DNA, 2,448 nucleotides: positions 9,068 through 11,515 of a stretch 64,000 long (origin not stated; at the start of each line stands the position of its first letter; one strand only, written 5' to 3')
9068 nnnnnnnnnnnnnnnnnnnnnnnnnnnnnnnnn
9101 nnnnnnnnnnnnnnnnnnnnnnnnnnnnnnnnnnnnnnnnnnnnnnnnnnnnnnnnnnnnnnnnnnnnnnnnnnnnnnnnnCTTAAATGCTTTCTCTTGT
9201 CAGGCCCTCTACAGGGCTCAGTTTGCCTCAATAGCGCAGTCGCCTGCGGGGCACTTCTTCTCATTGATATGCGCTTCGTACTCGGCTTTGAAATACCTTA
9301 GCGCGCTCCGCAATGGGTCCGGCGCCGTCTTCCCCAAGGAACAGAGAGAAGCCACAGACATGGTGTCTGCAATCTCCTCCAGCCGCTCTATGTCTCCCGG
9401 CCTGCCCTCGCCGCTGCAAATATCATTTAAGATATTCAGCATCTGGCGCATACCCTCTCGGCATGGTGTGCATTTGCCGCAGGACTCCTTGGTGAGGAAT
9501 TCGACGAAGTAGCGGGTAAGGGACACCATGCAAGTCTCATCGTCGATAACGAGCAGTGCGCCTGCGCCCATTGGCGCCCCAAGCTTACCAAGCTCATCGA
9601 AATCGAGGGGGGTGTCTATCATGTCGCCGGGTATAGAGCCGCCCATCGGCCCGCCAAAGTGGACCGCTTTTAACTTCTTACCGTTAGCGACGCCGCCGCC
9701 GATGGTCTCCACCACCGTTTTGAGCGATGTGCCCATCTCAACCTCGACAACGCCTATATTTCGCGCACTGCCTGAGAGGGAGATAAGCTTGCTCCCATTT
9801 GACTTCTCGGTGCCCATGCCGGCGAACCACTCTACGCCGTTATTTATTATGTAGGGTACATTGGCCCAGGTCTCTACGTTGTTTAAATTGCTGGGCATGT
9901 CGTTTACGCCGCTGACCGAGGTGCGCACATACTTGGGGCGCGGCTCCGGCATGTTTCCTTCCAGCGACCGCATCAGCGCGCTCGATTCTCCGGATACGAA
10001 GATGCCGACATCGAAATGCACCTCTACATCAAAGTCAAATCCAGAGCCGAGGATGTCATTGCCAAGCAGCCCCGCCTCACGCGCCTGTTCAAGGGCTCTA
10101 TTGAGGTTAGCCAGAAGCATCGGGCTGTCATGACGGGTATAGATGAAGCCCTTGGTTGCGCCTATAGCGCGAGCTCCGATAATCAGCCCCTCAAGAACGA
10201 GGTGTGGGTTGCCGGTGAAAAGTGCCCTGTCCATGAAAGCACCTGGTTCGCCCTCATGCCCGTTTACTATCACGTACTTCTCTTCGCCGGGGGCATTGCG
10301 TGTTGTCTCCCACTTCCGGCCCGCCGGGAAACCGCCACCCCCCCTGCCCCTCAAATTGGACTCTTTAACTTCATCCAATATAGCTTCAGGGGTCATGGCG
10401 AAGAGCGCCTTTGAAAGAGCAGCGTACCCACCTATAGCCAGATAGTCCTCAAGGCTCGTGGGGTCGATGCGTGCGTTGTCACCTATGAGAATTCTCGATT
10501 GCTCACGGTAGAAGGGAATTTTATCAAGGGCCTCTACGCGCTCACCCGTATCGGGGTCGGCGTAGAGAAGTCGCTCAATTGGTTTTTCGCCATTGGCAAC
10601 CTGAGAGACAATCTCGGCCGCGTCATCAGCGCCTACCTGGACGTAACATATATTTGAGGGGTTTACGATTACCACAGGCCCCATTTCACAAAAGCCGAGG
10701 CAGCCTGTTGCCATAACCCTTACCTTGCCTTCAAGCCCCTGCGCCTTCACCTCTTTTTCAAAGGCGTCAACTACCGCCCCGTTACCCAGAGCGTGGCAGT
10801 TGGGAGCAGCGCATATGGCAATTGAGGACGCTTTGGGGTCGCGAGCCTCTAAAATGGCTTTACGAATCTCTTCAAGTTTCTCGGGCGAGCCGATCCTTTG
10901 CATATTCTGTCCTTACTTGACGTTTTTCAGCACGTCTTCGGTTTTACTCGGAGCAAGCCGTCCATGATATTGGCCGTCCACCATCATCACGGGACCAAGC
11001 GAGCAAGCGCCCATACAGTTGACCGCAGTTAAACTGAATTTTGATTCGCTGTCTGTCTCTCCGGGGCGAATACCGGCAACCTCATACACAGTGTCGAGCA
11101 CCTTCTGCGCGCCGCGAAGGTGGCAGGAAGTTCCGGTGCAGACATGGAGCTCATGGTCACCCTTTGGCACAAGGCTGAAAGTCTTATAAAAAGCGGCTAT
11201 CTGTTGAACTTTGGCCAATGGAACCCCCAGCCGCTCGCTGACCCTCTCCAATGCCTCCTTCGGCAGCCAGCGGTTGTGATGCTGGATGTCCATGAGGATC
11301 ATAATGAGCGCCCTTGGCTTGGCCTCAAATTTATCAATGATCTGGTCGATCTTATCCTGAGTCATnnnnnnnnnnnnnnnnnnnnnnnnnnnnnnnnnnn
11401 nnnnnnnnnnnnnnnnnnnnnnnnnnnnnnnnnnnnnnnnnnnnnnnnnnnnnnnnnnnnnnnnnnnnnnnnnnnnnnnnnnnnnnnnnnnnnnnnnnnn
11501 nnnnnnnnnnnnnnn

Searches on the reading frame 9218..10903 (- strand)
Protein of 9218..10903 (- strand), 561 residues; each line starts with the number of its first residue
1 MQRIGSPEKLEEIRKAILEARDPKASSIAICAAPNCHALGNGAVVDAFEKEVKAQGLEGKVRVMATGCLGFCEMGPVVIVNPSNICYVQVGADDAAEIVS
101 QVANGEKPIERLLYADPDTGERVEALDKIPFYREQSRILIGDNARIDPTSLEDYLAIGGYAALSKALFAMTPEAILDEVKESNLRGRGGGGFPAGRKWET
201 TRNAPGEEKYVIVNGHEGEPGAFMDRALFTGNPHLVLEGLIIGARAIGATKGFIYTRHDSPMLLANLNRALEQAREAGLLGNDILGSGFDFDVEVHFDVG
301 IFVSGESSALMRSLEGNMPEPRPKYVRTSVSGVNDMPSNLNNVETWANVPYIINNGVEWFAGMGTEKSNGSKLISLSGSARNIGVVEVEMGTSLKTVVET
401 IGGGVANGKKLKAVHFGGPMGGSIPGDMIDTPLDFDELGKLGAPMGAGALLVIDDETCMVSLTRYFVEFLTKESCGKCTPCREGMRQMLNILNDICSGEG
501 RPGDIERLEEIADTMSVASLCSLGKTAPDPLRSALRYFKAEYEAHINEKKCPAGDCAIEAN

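Call 6: search_protein_families(library=pfam, proteins=[window:9218-10903:-])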
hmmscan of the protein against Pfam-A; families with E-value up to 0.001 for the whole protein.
window:9218-10903:- (561 aa): 3 families
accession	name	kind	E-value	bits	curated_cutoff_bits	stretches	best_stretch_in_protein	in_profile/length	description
PF01512.22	Complex1_51K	-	5.7e-38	130.6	31.2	1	179-350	1-149/150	Nuo51 FMN-binding domain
PF10589.14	NADH_4Fe-4S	-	1.1e-32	112.2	23.5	1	462-545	2-85/85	NADH-ubiquinone oxidoreductase-F iron-sulfur binding region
PF01257.25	2Fe-2S_thioredx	-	8e-08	32.7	24.8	1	25-102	65-144/145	Thioredoxin-like [2Fe-2S] ferredoxin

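Call 7: search_protein_families(library=ncbifam, proteins=[window:9218-10903:-])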
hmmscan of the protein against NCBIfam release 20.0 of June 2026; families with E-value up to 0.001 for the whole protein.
window:9218-10903:- (561 aa): 10 families
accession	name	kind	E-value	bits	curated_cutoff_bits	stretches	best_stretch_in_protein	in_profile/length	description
TIGR01959.1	nuoF_fam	equivalog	4.3e-126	420.6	558.65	1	147-546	10-410/410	NADH-quinone oxidoreductase subunit NuoF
NF008436.0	PRK11278.1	equivalog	4e-105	352.3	749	1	147-550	23-430/448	NADH-quinone oxidoreductase subunit NuoF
NF010120.0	PRK13596.1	equivalog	2.2e-93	313.2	389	1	163-551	31-422/433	NADH-quinone oxidoreductase subunit NuoF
NF041612.1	fdxn_Clost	equivalog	4.6e-13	49.6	150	1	36-112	24-100/102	2Fe-2S ferredoxin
NF041613.1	fdxn_Azotob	equivalog_domain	1.1e-11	45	195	1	35-112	23-101/107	2Fe-2S ferredoxin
TIGR01945.1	rnfC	subfamily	1.1e-11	44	245.95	1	167-274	116-221/435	RnfABCDGE type electron transport complex subunit C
NF003454.1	PRK05035.1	equivalog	5.8e-09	35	345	1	169-274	120-222/556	electron transport complex subunit RsxC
TIGR04481.1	PR_assoc_PrdC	equivalog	1.7e-07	30.4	490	1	173-275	74-172/425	proline reductase-associated electron transfer protein PrdC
NF005722.0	PRK07539.1-2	equivalog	2e-05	24.7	141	1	27-98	79-152/157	NADH-quinone oxidoreductase subunit NuoE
TIGR01958.1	nuoE_fam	subfamily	4.4e-05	23.6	142.4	1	27-86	70-132/148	NADH-quinone oxidoreductase subunit NuoE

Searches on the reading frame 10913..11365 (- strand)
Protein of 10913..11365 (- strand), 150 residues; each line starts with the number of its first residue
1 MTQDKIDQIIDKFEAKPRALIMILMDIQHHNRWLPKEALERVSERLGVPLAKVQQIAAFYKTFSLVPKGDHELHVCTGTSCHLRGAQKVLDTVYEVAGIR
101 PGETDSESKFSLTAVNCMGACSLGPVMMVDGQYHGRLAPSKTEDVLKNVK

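Call 6: search_protein_families(library=pfam, proteins=[window:10913-11365:-])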
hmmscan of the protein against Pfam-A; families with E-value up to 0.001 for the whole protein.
window:10913-11365:- (150 aa): 1 family
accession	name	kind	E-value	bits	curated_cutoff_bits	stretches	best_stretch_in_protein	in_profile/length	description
PF01257.25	2Fe-2S_thioredx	-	3.4e-49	166.9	24.8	1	6-150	1-145/145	Thioredoxin-like [2Fe-2S] ferredoxin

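Call 7: search_protein_families(library=ncbifam, proteins=[window:10913-11365:-])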
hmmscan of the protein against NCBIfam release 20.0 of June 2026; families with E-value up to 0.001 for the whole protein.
window:10913-11365:- (150 aa): 9 families
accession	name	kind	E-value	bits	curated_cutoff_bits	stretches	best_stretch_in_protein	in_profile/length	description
NF005722.0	PRK07539.1-2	equivalog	9.3e-39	133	141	1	3-149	10-156/157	NADH-quinone oxidoreductase subunit NuoE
TIGR01958.1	nuoE_fam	subfamily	2.9e-38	131.3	142.4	1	5-148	1-146/148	NADH-quinone oxidoreductase subunit NuoE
NF005747.0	PRK07571.1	equivalog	8.7e-37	126.4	224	1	6-148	25-167/173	bidirectional hydrogenase complex protein HoxE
NF005725.0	PRK07539.1-5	equivalog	5.9e-32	110.7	220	1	3-150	22-172/174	NADH-quinone oxidoreductase subunit NuoE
NF004638.0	PRK05988.1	equivalog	7.3e-31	107.1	198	1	3-149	11-157/159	formate dehydrogenase subunit gamma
NF005721.0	PRK07539.1-1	equivalog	1.3e-28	100.2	308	1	4-148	32-176/292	NADH-quinone oxidoreductase subunit NuoE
NF005723.0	PRK07539.1-3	equivalog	1.3e-26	93.3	226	1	4-149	8-156/158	NADH-quinone oxidoreductase subunit NuoE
NF005724.0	PRK07539.1-4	equivalog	3.4e-25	89.3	280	1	6-148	26-171/240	NADH-quinone oxidoreductase subunit NuoE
NF009040.0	PRK12373.1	equivalog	3.5e-22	79.7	514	1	10-147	27-167/400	NADH-quinone oxidoreductase subunit E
